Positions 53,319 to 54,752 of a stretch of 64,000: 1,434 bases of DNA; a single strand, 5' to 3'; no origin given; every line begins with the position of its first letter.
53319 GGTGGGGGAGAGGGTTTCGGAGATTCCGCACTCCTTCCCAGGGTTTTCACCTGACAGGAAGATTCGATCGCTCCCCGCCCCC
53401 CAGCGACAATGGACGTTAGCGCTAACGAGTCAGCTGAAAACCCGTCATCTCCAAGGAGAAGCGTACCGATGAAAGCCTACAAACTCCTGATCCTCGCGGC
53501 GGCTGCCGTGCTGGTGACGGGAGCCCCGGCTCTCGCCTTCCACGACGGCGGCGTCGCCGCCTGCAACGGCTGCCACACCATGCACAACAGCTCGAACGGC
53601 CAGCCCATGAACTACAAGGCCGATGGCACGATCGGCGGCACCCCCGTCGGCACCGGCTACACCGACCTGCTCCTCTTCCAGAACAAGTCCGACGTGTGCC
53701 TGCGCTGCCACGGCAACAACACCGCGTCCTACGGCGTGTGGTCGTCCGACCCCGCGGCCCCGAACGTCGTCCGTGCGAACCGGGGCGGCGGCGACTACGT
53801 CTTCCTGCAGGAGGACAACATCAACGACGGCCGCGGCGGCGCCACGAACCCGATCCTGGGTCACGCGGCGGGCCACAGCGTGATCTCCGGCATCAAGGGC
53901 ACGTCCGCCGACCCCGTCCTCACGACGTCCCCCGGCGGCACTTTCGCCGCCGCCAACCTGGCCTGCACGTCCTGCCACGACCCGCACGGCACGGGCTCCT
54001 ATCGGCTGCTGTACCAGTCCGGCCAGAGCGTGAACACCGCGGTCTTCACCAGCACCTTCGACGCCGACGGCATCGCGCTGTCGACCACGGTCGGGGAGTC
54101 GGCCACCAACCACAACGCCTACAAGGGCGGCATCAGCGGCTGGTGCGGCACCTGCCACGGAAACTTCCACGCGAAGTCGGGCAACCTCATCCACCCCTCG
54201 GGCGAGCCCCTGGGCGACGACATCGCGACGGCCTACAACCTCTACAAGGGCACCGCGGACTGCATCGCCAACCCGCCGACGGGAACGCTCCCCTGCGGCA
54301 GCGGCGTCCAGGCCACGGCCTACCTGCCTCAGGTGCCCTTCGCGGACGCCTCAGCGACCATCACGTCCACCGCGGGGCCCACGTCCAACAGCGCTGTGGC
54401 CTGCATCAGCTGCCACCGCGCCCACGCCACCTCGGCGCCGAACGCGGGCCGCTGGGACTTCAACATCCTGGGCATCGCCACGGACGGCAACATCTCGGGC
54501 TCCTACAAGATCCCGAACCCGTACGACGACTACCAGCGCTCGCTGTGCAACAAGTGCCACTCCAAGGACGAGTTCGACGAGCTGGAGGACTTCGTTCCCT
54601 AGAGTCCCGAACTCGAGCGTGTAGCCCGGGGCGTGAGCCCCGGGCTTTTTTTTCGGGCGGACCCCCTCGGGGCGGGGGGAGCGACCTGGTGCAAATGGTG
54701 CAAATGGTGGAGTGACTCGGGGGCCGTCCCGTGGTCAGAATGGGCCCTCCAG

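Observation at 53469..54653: OmcS-family hexahaem cytochrome retaining the inter-subunit His, expressed as its own terminated unit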

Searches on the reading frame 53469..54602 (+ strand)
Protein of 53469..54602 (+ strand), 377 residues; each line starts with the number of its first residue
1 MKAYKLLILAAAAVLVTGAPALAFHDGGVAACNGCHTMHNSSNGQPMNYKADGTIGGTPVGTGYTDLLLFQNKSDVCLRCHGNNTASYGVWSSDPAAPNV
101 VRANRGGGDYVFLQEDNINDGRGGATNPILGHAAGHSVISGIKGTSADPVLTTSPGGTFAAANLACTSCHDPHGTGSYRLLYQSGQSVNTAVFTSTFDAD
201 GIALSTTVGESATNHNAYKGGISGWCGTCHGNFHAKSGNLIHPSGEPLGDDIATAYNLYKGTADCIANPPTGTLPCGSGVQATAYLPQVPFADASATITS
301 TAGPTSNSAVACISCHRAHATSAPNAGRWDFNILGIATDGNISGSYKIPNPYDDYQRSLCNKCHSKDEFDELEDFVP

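Call 3: search_solved_structures(query=window:53469-54602:+, max_evalue=0.01, show_alignments=3)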
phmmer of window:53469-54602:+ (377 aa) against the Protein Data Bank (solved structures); distinct sequences matched with E-value up to 0.01: 1.
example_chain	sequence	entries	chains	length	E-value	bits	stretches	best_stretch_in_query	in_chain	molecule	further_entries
6ef8_A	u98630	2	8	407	1.5e-32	116.3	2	24-180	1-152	C-type cytochrome OmcS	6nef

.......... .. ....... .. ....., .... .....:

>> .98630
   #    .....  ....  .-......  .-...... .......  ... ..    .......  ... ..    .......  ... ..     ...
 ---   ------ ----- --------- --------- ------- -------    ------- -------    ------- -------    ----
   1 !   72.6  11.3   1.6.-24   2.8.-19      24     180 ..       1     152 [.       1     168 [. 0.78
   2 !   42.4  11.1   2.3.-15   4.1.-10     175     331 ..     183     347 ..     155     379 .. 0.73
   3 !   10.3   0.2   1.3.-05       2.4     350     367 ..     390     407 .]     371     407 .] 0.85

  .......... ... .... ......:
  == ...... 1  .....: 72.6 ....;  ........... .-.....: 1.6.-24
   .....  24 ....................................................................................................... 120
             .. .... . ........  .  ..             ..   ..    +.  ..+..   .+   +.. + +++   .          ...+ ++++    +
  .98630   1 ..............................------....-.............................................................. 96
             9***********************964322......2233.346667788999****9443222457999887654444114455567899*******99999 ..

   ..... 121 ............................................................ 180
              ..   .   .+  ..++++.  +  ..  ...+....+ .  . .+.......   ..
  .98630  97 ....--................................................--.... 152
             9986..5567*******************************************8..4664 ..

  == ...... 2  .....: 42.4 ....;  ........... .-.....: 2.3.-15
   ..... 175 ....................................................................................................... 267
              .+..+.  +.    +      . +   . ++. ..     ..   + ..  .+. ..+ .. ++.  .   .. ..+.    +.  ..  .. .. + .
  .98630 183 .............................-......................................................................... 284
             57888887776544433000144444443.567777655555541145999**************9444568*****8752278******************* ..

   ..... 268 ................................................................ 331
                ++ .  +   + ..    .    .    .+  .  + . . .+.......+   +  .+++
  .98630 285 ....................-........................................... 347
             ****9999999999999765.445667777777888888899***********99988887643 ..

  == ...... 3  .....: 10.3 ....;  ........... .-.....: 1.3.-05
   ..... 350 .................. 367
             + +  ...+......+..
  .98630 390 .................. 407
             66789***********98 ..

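Call 4: search_protein_families(library=pfam, proteins=[window:53469-54602:+], max_evalue=1)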
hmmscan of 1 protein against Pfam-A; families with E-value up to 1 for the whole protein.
window:53469-54602:+ (377 aa): 8 families
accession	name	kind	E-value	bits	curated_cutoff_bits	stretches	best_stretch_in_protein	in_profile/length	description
PF09699.15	Paired_CXXCH_1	-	3.3e-13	49.5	20.6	4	165-185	8-28/41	Doubled CXXCH motif (Paired_CXXCH_1)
PF14537.11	Cytochrom_c3_2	-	6.9e-07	30.1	25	0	307-322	55-70/79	Cytochrome c3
PF22113.1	Mtrc-MtrF_II-IV_dom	-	1.1e-06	28.7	30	1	296-369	107-168/176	Outer membrane cytochrome MtrC/MtrF-like, domains II/IV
PF14522.11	Cytochrome_C7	-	1.9e-05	24.8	24.8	1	29-87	13-54/67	Cytochrome c7 and related cytochrome c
PF22678.1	Cytochrom_c_NrfB-like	-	7.3e-05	23.6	27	0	308-325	57-74/89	Cytochrome c-type protein NrfB-like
PF09086.16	DUF1924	-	0.00063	20.5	22.5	0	26-46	23-43/96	Domain of unknown function (DUF1924)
PF13442.11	Cytochrome_CBB3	-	0.0084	16.8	27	0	161-186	12-25/68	Cytochrome C oxidase, cbb3-type, subunit III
PF02085.21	Cytochrom_CIII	-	0.25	12.2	22.9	0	306-323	72-89/101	Class III cytochrome C family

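Call 5: search_protein_families(library=ncbifam, proteins=[window:53469-54602:+], max_evalue=1)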
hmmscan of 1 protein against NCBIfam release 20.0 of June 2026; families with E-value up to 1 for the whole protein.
window:53469-54602:+ (377 aa): 7 families
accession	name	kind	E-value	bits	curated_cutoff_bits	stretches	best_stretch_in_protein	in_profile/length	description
TIGR01905.1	paired_CXXCH_1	subfamily_domain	2.2e-14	53.1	25.2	4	163-186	6-29/41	doubled CXXCH domain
NF041028.1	decahem_GSU2203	exception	2.6e-09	36.8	325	3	165-235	224-300/317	GSU2203 family decaheme c-type cytochrome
TIGR03508.1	decahem_SO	subfamily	8e-07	28.8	192.2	2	165-234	191-252/258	DmsE family decaheme c-type cytochrome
TIGR03153.1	cytochr_NrfH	equivalog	3.8e-05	23.8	134.2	1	7-43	6-42/138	cytochrome c nitrite reductase small subunit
TIGR01904.2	GSu_C4xC__C2xCH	domain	0.00021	21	27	0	28-44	48-64/73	CxxxxCH/CxxCH domain c-type cytochrome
TIGR03152.1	cyto_c552_HCOOH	exception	0.26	10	692.5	1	337-373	257-291/441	ammonia-forming nitrite reductase cytochrome c552 subunit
NF040886.1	cyt_C_like_Sec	equivalog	0.81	8.2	250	0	161-235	152-217/423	multiheme c-type cytochrome (seleno)protein ExtKL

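Call 9: find_homologous_proteins(query=window:53469-54602:+, max_evalue=0.00001)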
Query window:53469-54602:+ (377 aa): 2429 proteins with E <= 0.00001 among 8000 candidates; the best 120 are listed.
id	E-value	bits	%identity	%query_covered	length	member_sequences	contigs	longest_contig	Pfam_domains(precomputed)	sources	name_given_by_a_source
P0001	2.3e-256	868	100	100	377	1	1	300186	PF09699.16,PF14537.12,PF14522.12,PF22113.2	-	-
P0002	6.6e-222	755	88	100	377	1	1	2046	PF09699.16,PF14537.12,PF22113.2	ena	-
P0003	4.8e-221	752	87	100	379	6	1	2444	PF09699.16,PF14537.12,PF14522.12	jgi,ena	-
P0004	5.7e-219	745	85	100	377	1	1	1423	PF09699.16,PF14537.12,PF22678.2,PF13442.12,PF14522.12,PF22113.2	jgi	jgi:predicted CXXCH cytochrome family protein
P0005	4.9e-212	722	83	100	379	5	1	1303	PF09699.16,PF14537.12,PF22678.2,PF13442.12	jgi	jgi:predicted CXXCH cytochrome family protein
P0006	3.4e-196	670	79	100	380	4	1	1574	PF09699.16,PF14537.12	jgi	jgi:hypothetical protein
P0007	2.5e-195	667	79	100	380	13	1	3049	PF09699.16,PF14537.12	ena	-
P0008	3.3e-183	627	75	100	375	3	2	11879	PF09699.16,PF14537.12,PF22678.2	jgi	jgi:predicted CXXCH cytochrome family protein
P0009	2.5e-181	621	73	100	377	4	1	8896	PF09699.16,PF14537.12,PF22113.2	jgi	-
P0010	1.6e-180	618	72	100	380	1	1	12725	PF09699.16,PF14537.12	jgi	-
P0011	5.2e-176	603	71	99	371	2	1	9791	PF09699.16,PF14537.12,PF22678.2,PF22113.2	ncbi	-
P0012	6.6e-174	597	70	100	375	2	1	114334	PF09699.16,PF14537.12,PF22113.2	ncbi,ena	-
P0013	2.7e-172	591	70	95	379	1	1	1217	PF09699.16,PF14522.12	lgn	-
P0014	4.5e-166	571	66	100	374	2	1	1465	PF09699.16,PF14537.12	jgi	-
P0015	1.3e-163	563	64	100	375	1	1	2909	PF09699.16,PF14537.12,PF22113.2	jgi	-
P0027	2.7e-147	509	62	100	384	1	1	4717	PF09699.16,PF14537.12,PF14522.12,PF22113.2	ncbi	-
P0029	4.2e-146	505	63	99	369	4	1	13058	PF09699.16,PF14537.12,PF22113.2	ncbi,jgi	jgi:predicted CXXCH cytochrome family protein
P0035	6.1e-138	478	59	99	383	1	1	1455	PF09699.16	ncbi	-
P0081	2.3e-121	424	57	92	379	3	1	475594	PF09699.16,PF14537.12,PF22113.2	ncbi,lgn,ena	-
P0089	1.9e-120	421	56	92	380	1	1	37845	PF09699.16,PF14537.12,PF22113.2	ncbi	-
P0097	7.9e-118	412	54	95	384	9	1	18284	PF09699.16,PF14537.12,PF13442.12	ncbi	-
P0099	4.7e-117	409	55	99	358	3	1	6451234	PF09699.16,PF13442.12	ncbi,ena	-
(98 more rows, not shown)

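Call 18: find_related_loci(query=window:53469-54602:+, collection=genome_contigs, flank=10000)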
Query window:53469-54602:+ (377 aa) in genome_contigs; peptide patterns used: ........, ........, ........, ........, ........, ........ (x = any residue, [..] = any of these).
600 stretches matched a pattern (row limit reached: there are more); 107 encode a relative of the query (tblastn E <= 1e-3); the best 80 are kept; 80 distinct loci.
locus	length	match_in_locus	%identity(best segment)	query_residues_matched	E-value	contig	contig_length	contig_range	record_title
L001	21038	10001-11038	57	25-372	3e-119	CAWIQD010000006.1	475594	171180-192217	MAG: uncultured Acidobacteriota bacterium isolate MFD01721.bin.1.17 genome assembly, contig: contig_14876, whole genome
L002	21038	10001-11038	56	25-372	2e-114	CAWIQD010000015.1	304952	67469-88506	MAG: uncultured Acidobacteriota bacterium isolate MFD01721.bin.1.17 genome assembly, contig: contig_41925, whole genome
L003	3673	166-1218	50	1-377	8e-109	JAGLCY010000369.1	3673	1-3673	MAG: Candidatus Krumholzibacteriia bacterium isolate SW_4_19 ROV167.bin.19.fa_369, whole genome shotgun sequence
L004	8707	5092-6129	52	1-371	3e-103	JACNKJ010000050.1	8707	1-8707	MAG: bacterium isolate NIOZ-UU57 NIOZ-UU_NODE_10119_length_8707_cov_4.99561, whole genome shotgun sequence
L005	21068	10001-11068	50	1-370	1e-102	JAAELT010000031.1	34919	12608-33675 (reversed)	MAG: bacterium isolate Bpl_12 BplG_CONTIG281564, whole genome shotgun sequence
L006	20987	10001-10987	52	20-370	9e-102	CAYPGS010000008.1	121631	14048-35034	MAG TPA_asm: uncultured bacterium isolate SRP167671_co2_56 genome assembly, contig: NODE_149_length_121631_cov_67.923274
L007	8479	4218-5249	49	5-372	1e-101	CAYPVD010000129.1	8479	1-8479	MAG TPA_asm: uncultured Fibrobacteraceae bacterium isolate binchicken_co256_236 genome assembly, contig: NODE_23740_leng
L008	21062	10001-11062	47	2-371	3e-97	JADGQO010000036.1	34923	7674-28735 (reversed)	MAG: Fibrobacteria bacterium isolate Chersky_265 k127_3271822, whole genome shotgun sequence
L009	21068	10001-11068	49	1-370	7e-96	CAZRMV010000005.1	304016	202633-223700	MAG TPA_asm: uncultured bacterium isolate binchicken_co172_156 genome assembly, contig: NODE_5_length_304016_cov_85.7706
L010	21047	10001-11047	51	1-372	2e-109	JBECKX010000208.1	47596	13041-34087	MAG: Candidatus Zixiibacteriota bacterium isolate ETDI71 k127_3953615, whole genome shotgun sequence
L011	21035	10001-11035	44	1-374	3e-91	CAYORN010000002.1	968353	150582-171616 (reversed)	MAG TPA_asm: uncultured Alphaproteobacteria bacterium isolate SRP302447_co2_208 genome assembly, contig: NODE_10_length_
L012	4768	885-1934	47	1-367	1e-86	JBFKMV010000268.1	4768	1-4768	MAG: Candidatus Polarisedimenticolaceae bacterium isolate Mix_sand22.2022.08.D.57 k141_952829_length_4768_cov_15.4705, w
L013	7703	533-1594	45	1-367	4e-86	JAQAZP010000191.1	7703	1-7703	MAG: Acidobacteriota bacterium isolate MAG_302_bin-08 302_bin-08_ctg-191, whole genome shotgun sequence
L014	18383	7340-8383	49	1-372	1e-100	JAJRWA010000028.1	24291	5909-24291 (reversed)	MAG: Candidatus Krumholzibacteriota bacterium isolate Dive96_bin2.115 k141_594169, whole genome shotgun sequence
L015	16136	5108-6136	43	1-364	2e-84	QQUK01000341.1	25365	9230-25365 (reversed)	MAG: Calditrichaeota bacterium isolate CLD4 358, whole genome shotgun sequence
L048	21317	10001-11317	30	1-367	1e-34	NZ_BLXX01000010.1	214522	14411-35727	Geomonas silvestris strain Red330 sequence10, whole genome shotgun sequence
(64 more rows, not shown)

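Call 41: search_protein_families(library=pfam, proteins=[L048:13122-14525:+, L048:14534-16822:+, L048:16838-17437:+, L048:17409-18575:+, L048:18705-20507:+, L048:8174-9151:+, L048:6174-8087:+], max_evalue=0.01)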
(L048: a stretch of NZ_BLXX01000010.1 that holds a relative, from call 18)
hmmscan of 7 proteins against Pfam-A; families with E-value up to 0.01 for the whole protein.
L048:13122-14525:+ (467 aa): 3 families
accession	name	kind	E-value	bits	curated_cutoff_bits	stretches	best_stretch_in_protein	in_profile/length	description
PF21783.3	YNCE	-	8e-10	39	27.1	1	257-388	39-172/339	YNCE-like beta-propeller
PF10282.15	Lactonase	-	2.4e-09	37.3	21.7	1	195-321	184-324/344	Lactonase, 7-bladed beta-propeller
PF02239.22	Cytochrom_D1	-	0.00034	19.7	25.5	0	228-293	153-218/368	Cytochrome D1 heme domain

L048:14534-16822:+ (762 aa): 0 families

L048:16838-17437:+ (199 aa): 2 families
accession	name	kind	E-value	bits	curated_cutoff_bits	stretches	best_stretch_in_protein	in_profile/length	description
PF05643.16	GNA1162-like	-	4e-07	30.2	25.9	1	49-164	13-127/185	Putative lipoprotein GNA1162-like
PF13036.11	LpoB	-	6.7e-06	26.5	22.3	1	48-163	30-145/147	Peptidoglycan-synthase activator LpoB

L048:17409-18575:+ (388 aa): 0 families

L048:18705-20507:+ (600 aa): 3 families
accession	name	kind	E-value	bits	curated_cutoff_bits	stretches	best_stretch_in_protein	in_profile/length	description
PF13145.12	Rotamase_2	-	5.5e-23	82.5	27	2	174-282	1-111/121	PPIC-type PPIASE domain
PF00639.27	Rotamase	-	0.001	20.4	21.7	1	198-278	17-97/97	PPIC-type PPIASE domain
PF13624.11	SurA_N_3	-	0.0035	17.6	27.2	0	84-168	41-137/162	SurA-like N-terminal domain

L048:8174-9151:+ (325 aa): 2 families
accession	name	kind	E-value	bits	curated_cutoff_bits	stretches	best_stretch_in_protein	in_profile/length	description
PF06739.17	SBBP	-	5.6e-08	33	20.5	0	278-309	2-28/38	Beta-propeller repeat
PF17170.10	DUF5128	-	1.6e-05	24.7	22.9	1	257-321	54-118/321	6-bladed beta-propeller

L048:6174-8087:+ (637 aa): 25 families
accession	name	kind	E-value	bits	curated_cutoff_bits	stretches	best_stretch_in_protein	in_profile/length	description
PF07719.23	TPR_2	-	2e-32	109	27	3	591-622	2-33/34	Tetratricopeptide repeat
PF00515.34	TPR_1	-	2.5e-32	109.8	27.8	3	454-487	1-34/34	Tetratricopeptide repeat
PF13414.12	TPR_11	-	9.8e-31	105.6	26.8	3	495-536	1-42/42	TPR repeat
PF13431.12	TPR_17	-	1.7e-27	93.8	24.4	3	477-507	2-32/34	Tetratricopeptide repeat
PF13181.12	TPR_8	-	9e-26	88.3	25.7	3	456-487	3-34/34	Tetratricopeptide repeat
PF13432.12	TPR_16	-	3e-25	88.7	32.7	5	569-624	10-65/65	Tetratricopeptide repeat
PF14559.12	TPR_19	-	5.7e-21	75.1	25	4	468-530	5-67/68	Tetratricopeptide repeat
PF13428.12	TPR_14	-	1.5e-19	68.9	23.5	1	490-530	3-43/44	Tetratricopeptide repeat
PF13424.12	TPR_12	-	1.8e-19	70.1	30.1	4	453-519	2-76/77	Tetratricopeptide repeat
PF13371.12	TPR_9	-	8.4e-13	48.6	35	1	565-627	4-66/73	Tetratricopeptide repeat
PF13174.12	TPR_6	-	9e-11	42.1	26.3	0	591-621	1-31/33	Tetratricopeptide repeat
PF13176.12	TPR_7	-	3.1e-10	39.7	27.9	0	524-554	1-31/36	Tetratricopeptide repeat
PF24575.1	TPR_Slam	-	1.5e-08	35.4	35.2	1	496-544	55-103/104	Surface lipoprotein assembly modifier, N-terminal TPR repeats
PF23914.1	TPR_CcmH_CycH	-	2.3e-06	28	42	2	450-554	46-153/158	Cytochrome c-type biogenesis protein H TPR domain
PF13374.12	TPR_10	-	7e-05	23.2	27.5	0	454-483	2-31/42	Tetratricopeptide repeat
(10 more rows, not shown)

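Call 43: predict_structure(alignment_id=A1)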
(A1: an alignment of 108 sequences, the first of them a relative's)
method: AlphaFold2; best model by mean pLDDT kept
length: 377 residues; sequences in the alignment: 108
mean_pLDDT: 80.2   pTM: 0.78
mean pLDDT of the five models: 80.2, 79.6, 78.4, 76.2, 75.1
residues with pLDDT >= 90: 96; 70-90: 201; 50-70: 64; < 50: 16
segments of 3 or more residues with pLDDT < 50: 27-29, 169-178
pLDDT, mean of each block of 10 residues (from residue 1): 80 65 55 81 92 93 90 86 79 83 71 73 63 76 88 86 69 47 83 87 82 90 84 69 81 96 96 95 93 94 94 66 55 70 76 89 88 85
secondary structure, 60 per line:
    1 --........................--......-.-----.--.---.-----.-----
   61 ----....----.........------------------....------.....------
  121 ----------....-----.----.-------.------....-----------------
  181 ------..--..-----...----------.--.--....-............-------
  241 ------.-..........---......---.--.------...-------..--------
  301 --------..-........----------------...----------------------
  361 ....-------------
elements in order: H3-26 H29-34 H73-81 H100-103 H110-114 H131-134 E198-200 E217-220 H222-233 H249-258 H262-267 H312-319 H361-364

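Call 46: fold_search(model_id=the predicted structure, library=pdb)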
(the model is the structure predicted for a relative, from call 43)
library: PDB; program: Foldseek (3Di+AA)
matches with E <= 10: 1; with E <= 0.001: 1
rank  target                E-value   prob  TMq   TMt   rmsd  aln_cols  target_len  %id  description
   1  6ef8_A                1.4e-17  1.00  0.67  0.63   5.0       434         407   29  Cryo-EM of the OmcS nanowires from Geobacter sulfurreducens (released 2019-04-10)

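Call 50: find_encoding_contigs(protein=window:53469-54602:+, flank=3000, max_places=3)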
Protein window:53469-54602:+ (377 aa): no gene with exactly this product is on record in the collection.

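Call 51: list_cluster_members(proteins=[P0011, P0012, P0027, P0029, P0035, P0081, P0089, P0097, P0099])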
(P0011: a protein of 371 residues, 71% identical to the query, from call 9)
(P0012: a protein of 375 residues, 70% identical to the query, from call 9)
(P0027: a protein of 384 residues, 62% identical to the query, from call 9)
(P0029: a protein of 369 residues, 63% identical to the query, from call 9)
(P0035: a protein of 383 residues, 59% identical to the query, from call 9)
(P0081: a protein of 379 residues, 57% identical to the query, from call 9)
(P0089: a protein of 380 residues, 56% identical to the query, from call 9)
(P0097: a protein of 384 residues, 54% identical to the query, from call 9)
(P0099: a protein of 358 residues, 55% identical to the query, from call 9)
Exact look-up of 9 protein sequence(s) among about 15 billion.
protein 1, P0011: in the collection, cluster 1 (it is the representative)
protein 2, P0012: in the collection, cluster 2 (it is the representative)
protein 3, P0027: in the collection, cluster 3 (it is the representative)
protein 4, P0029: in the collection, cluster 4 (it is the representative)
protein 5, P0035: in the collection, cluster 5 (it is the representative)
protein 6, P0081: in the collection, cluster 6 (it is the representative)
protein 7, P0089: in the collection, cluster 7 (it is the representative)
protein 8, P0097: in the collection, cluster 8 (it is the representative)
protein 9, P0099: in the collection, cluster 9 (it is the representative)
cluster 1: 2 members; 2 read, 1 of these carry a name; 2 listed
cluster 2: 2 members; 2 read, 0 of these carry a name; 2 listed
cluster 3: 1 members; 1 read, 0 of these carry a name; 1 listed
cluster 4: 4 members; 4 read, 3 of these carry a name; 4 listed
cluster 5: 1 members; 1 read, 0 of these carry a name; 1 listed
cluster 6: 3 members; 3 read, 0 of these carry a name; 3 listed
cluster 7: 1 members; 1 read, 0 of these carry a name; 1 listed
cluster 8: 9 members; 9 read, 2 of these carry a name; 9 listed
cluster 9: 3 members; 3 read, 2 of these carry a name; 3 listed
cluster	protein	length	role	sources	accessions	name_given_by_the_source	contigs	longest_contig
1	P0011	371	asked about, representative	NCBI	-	-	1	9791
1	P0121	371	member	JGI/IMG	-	predicted CXXCH cytochrome family protein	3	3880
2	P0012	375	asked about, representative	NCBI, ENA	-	-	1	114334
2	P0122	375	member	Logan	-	-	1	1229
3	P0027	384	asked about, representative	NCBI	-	-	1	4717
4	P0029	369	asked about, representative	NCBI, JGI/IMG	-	predicted CXXCH cytochrome family protein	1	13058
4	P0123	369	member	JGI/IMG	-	predicted CXXCH cytochrome family protein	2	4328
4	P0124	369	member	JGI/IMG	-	predicted CXXCH cytochrome family protein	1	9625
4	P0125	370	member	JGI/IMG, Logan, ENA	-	-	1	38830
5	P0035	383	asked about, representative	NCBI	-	-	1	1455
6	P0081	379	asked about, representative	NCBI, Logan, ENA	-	-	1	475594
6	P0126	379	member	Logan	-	-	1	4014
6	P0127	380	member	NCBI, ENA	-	-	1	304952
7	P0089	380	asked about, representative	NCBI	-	-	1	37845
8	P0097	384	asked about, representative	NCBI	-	-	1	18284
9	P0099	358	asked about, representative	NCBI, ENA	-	-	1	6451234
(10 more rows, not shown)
